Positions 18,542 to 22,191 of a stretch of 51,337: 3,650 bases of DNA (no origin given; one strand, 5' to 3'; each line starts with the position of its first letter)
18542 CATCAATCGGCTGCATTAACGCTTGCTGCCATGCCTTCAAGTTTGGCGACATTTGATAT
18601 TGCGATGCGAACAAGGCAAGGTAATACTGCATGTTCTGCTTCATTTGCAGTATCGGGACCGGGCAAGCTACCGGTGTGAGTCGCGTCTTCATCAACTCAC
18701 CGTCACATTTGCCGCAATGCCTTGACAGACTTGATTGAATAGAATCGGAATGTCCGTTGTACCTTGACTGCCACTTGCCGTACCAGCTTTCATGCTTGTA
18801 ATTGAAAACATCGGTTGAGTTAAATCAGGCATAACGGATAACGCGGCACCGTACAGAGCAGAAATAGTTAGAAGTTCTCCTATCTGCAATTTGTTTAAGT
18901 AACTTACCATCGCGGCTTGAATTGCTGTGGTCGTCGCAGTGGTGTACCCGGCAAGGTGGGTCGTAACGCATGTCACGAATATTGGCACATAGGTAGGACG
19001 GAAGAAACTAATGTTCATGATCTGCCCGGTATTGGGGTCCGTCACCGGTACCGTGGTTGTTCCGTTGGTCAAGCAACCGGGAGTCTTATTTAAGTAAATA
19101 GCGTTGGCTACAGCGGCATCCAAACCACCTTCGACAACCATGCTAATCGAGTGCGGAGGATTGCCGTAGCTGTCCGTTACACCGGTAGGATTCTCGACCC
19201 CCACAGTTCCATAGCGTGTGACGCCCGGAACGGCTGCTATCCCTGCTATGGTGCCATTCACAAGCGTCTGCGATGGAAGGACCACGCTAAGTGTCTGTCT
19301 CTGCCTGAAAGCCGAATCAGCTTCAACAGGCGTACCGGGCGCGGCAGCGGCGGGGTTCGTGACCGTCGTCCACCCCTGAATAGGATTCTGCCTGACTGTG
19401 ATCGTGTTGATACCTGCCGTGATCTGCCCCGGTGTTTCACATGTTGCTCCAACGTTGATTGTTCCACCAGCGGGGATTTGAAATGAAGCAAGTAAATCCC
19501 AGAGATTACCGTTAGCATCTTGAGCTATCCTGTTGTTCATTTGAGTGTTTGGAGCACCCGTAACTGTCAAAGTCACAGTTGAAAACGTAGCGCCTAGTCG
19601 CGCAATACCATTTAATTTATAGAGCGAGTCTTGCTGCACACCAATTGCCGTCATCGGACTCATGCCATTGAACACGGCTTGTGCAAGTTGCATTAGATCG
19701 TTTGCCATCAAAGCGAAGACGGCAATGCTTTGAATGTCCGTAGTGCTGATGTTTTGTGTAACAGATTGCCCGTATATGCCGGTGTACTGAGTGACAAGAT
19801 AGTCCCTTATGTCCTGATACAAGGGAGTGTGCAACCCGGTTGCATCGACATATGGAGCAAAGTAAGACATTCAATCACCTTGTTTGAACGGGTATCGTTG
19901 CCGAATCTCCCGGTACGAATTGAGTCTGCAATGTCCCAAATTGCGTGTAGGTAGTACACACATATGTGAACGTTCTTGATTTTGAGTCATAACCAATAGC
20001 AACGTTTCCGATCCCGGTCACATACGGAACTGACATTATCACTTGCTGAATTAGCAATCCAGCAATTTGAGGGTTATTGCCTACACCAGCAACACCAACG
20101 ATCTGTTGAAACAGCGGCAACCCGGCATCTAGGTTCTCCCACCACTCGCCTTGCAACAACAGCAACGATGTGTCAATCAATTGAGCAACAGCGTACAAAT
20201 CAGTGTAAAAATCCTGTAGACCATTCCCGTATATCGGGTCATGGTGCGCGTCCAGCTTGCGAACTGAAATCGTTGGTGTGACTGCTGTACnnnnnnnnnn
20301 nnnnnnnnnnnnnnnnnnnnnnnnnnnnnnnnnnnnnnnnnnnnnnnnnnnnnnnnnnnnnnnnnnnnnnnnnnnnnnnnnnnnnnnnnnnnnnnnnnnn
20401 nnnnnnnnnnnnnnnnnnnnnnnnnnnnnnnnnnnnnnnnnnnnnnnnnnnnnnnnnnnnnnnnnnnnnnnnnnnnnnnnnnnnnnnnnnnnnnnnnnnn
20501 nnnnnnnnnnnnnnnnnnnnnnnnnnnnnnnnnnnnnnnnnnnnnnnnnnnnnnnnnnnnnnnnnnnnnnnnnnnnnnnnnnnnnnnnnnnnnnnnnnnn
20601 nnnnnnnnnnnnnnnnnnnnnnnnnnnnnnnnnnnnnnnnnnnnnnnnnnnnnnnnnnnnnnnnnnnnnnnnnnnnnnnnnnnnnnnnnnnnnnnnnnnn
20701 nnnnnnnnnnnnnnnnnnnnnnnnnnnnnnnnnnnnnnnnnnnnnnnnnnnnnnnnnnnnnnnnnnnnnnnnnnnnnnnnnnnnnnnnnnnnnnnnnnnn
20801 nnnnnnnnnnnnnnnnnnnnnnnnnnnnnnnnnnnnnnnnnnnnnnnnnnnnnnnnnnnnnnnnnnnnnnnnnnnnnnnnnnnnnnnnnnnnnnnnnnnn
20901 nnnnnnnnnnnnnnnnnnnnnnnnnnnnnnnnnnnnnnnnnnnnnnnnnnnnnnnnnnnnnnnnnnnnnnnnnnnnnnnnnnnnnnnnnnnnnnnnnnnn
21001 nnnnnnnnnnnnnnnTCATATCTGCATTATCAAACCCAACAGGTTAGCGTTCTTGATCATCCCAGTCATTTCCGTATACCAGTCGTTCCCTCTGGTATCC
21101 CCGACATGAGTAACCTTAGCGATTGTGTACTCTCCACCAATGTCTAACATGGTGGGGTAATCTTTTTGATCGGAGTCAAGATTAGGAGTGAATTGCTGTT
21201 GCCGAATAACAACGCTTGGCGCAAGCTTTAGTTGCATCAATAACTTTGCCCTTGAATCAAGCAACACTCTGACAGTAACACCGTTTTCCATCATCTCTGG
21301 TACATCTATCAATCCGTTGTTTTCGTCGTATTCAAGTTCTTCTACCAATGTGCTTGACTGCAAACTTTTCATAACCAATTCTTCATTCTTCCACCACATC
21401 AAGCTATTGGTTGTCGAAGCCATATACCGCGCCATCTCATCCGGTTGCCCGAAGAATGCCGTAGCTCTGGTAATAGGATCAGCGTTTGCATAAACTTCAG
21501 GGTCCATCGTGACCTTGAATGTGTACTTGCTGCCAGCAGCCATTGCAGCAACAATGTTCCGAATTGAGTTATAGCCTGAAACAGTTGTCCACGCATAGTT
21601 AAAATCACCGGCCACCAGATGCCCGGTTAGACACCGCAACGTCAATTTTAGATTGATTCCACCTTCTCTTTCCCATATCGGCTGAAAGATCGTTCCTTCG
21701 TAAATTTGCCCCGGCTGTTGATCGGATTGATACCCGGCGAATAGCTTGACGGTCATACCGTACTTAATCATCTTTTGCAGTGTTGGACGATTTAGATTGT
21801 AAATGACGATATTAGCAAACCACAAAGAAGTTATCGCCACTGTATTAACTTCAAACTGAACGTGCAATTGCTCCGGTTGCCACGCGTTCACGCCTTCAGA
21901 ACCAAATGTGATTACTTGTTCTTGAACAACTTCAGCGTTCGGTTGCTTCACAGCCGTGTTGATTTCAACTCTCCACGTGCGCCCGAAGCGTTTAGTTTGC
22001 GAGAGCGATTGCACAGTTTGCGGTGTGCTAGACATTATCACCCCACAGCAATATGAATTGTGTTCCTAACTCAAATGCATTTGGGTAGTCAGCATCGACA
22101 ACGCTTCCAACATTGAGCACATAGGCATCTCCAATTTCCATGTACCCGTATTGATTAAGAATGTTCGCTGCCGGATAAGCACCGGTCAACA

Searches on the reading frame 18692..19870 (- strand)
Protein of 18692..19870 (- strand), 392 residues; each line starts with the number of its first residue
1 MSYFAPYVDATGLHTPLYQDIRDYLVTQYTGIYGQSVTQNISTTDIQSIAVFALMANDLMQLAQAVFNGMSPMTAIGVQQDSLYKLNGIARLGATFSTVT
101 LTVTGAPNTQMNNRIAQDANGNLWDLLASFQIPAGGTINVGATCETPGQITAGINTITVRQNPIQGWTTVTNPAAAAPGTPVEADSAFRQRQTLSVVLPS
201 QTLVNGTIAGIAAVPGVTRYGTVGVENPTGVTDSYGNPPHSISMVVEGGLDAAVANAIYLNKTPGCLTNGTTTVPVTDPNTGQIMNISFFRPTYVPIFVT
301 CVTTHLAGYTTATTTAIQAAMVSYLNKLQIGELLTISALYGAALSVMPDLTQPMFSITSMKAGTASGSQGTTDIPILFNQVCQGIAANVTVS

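Call 92: search_protein_families(library=pfam, proteins=[window:18692-19870:-], max_evalue=0.001)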
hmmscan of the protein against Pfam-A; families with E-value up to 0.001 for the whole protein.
window:18692-19870:- (392 aa): 1 family
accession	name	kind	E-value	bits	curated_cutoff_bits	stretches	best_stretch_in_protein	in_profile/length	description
PF04865.19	Baseplate_J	-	6e-09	36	21.1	1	85-339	10-252/255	Baseplate J-like protein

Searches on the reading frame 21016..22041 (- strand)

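Call 92: search_protein_families(library=pfam, proteins=[window:21016-22041:-], max_evalue=0.001)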
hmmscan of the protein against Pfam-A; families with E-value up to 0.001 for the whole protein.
window:21016-22041:- (341 aa): 1 family
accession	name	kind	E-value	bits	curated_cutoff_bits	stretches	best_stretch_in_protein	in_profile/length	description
PF22759.1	E217_GP41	-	1.8e-09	37.7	27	1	93-274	69-246/279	Baseplate hub gp41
